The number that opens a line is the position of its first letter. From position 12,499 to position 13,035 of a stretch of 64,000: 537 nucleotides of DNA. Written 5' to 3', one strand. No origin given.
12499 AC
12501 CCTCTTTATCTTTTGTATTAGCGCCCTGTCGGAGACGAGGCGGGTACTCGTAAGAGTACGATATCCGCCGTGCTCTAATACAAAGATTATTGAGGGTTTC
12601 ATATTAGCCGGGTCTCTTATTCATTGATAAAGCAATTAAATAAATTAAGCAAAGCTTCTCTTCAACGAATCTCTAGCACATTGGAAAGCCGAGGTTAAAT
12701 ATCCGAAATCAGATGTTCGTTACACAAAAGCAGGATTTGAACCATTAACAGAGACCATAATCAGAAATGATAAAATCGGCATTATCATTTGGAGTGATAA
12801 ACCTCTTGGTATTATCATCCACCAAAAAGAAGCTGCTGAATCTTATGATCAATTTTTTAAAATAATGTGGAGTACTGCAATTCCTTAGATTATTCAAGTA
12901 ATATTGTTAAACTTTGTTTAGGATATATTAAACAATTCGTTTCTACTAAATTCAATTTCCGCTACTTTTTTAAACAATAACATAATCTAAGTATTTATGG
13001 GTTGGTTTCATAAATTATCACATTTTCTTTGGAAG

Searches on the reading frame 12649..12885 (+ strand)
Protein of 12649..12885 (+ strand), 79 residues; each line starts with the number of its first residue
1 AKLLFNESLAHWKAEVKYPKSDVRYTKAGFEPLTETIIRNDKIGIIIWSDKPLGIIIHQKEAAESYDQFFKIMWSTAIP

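Call 22: search_protein_families(library=pfam, proteins=[window:12649-12885:+], max_evalue=0.01)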
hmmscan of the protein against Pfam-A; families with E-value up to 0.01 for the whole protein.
window:12649-12885:+ (79 aa): 0 families

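Call 23: search_protein_families(library=ncbifam, proteins=[window:12649-12885:+], max_evalue=0.01)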
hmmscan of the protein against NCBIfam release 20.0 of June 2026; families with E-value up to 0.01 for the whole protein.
window:12649-12885:+ (79 aa): 0 families

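Call 36: find_homologous_proteins(query=window:12649-12885:+, max_evalue=0.01)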
Query window:12649-12885:+ (79 aa): 42 proteins with E <= 0.01 among 42 candidates.
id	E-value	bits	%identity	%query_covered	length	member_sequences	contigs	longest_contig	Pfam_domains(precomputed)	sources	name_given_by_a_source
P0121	6.9e-40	152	87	97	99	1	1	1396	-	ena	-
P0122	4.8e-39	149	90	97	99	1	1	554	-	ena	-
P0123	2.9e-35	137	76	100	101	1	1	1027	-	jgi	jgi:hypothetical protein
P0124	3.1e-35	137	79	97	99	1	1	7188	-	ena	-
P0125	3.3e-35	137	82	97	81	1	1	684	-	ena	-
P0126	1.1e-34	135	81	97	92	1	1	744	-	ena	-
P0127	1.5e-34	135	79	97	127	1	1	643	-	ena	-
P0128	3.3e-34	134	77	97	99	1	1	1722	-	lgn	-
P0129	6.8e-34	133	79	97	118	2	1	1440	-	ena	-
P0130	5.6e-33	130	71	99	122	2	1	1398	-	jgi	-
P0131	2.1e-32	128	73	97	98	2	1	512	-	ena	-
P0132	5.2e-32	127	70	97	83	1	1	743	-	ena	-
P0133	6.4e-31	123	73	94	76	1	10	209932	-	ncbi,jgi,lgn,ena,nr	ncbi:hypothetical protein J4417_02015 [Candidatus Woesearchaeota archaeon]|nr:hypothetical protein [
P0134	7.7e-30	120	66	97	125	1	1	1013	-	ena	-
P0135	1.5e-29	119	69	97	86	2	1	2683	-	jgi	-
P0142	7.6e-27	110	91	70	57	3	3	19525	-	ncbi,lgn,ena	-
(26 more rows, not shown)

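Call 38: find_encoding_contigs(protein=P0121, flank=3000, max_places=4)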
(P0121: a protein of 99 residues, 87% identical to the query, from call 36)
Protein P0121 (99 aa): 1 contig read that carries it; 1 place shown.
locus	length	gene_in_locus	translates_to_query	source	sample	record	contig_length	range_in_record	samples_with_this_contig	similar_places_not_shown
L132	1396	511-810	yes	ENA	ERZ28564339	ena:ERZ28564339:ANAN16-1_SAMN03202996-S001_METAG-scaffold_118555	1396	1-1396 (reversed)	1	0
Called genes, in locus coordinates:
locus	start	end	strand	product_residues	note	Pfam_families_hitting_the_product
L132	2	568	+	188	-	?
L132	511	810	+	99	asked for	-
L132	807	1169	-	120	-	-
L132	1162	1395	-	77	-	?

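Call 39: find_encoding_contigs(protein=P0122, flank=3000, max_places=4)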
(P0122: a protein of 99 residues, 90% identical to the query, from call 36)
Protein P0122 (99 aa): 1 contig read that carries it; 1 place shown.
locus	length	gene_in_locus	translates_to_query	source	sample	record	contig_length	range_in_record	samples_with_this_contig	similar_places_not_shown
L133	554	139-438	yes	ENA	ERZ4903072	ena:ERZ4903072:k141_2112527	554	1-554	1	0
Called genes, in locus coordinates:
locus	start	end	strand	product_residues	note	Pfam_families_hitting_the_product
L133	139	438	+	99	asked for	-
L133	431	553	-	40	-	?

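Call 40: find_encoding_contigs(protein=P0124, flank=4000, max_places=4)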
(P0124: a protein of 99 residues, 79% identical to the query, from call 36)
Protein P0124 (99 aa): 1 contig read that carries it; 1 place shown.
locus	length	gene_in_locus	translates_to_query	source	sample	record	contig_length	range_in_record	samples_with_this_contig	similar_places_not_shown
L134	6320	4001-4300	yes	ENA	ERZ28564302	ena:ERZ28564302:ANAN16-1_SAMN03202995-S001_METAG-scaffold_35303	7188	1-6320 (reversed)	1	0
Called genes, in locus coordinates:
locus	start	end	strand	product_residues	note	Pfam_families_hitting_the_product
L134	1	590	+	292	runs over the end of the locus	PF00078:RVT_1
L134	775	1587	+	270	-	PF00202:Aminotran_3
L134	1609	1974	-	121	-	-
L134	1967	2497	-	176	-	-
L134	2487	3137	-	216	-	-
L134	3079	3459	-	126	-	-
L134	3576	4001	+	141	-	-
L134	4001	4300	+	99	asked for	-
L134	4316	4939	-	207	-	PF03575:Peptidase_S51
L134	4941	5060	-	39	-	-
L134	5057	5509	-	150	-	PF18931:DUF5680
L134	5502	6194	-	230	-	PF01872:RibD_C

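Call 42: find_encoding_contigs(protein=P0142, flank=5000, max_places=5)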
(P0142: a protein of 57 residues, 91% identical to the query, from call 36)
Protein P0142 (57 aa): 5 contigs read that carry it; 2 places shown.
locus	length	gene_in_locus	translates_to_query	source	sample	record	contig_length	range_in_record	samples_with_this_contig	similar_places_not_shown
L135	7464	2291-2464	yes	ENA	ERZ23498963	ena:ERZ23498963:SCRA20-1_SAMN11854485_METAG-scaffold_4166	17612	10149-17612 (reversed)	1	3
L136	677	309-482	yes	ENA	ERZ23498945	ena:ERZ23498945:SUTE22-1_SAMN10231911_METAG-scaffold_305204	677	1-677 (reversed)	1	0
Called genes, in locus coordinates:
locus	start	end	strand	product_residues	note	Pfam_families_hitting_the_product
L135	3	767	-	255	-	?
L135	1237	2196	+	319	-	PF03881:Fructosamin_kin (faint), PF01633:Choline_kinase, PF01636:APH, PF02958:EcKL (weak)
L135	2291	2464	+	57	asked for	-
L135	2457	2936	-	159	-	PF05168:HEPN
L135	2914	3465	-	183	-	PF01022:HTH_5 (faint), PF22600:MTPAP-like_central (faint), PF18765:Polbeta, PF01909:NTP_transf_2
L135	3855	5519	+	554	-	PF04851:ResIII, PF00270:DEAD, PF00271:Helicase_C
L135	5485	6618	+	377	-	PF04851:ResIII, PF00270:DEAD, PF06862:Utp25_C (weak), PF00271:Helicase_C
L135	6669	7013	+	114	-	PF23477:zf_Tbcl_2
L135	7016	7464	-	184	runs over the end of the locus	PF00753:Lactamase_B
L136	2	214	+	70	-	?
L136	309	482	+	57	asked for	-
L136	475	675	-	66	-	?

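Call 43: find_encoding_contigs(protein=P0133, flank=5000, max_places=5)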
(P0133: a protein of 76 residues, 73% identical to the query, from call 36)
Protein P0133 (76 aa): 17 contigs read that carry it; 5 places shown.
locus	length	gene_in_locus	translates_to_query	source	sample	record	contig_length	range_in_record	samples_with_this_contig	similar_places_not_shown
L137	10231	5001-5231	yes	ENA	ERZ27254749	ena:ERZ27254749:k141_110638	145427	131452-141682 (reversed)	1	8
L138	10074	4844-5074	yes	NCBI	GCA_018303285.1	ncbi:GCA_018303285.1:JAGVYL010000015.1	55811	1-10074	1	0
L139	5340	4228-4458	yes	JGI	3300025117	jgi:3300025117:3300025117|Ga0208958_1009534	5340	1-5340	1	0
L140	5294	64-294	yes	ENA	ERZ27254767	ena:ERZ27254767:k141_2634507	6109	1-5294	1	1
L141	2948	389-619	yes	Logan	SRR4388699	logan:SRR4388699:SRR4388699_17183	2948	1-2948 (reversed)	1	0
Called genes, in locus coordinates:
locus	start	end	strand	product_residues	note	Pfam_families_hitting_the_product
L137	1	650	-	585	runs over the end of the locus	PF04068:Fer4_RLI, PF12837:Fer4_6 (faint), PF00037:Fer4 (faint), PF02463:SMC_N (weak), PF13476:AAA_23 (faint), PF00005:ABC_tran, PF13175:AAA_15 (faint), PF00005:ABC_tran, +1 more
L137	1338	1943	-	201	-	-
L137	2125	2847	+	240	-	PF01978:TrmB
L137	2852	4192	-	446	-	PF00860:Xan_ur_permease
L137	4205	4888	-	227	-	PF03848:TehB (weak), PF13489:Methyltransf_23, PF06325:PrmA (weak), PF13847:Methyltransf_31 (weak), PF08241:Methyltransf_11, PF08242:Methyltransf_12, PF13649:Methyltransf_25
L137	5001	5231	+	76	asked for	-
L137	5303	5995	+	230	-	PF01636:APH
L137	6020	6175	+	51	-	-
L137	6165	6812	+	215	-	-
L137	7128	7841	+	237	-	-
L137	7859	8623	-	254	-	PF03848:TehB (weak), PF13489:Methyltransf_23, PF13847:Methyltransf_31, PF08241:Methyltransf_11, PF08242:Methyltransf_12 (weak), PF13649:Methyltransf_25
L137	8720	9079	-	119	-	-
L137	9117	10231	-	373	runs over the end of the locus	PF01266:DAO (faint), PF01494:FAD_binding_3, PF03486:HI0933_like (weak), PF22578:GGR_cat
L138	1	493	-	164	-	PF00037:Fer4 (faint), PF04068:Fer4_RLI, PF12837:Fer4_6 (faint), PF13237:Fer4_10 (faint), PF00005:ABC_tran (weak)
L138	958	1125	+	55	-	-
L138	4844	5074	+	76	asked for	-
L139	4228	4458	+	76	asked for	-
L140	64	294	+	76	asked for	-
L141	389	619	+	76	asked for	-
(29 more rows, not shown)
